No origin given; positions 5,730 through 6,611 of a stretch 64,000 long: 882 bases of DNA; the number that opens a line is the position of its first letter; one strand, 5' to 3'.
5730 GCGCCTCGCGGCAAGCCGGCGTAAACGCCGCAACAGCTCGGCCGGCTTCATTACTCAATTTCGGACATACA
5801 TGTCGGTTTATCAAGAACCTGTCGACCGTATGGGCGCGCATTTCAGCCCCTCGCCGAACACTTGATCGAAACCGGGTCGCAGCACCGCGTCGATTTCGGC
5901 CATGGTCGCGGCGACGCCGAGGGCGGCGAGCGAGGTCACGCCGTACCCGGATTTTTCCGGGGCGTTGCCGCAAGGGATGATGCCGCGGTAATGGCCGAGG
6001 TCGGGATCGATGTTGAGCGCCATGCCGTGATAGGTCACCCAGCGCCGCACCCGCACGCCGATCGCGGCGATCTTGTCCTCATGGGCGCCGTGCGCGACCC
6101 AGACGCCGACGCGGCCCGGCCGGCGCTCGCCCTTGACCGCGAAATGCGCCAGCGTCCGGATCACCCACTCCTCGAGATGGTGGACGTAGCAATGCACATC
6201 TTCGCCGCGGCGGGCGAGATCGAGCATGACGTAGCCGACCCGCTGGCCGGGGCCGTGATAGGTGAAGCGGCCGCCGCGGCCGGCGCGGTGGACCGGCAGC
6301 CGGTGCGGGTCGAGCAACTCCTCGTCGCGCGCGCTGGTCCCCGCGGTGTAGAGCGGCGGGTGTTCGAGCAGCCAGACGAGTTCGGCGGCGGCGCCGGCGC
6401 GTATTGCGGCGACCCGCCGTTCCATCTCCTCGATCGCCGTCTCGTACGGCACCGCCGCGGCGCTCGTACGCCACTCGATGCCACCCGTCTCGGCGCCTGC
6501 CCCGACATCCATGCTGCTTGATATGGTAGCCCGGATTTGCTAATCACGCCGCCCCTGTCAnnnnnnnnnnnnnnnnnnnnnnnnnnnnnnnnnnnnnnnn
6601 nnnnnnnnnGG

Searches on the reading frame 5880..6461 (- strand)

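Call 80: search_protein_families(library=pfam, proteins=[window:5880-6461:-], max_evalue=0.0001)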
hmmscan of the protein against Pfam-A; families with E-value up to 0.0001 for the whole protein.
window:5880-6461:- (194 aa): 1 family
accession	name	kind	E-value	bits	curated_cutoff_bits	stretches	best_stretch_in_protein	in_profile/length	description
PF21948.1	LplA-B_cat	-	4.9e-35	121.7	27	1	6-190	2-191/200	Lipoyl protein ligase A/B catalytic domain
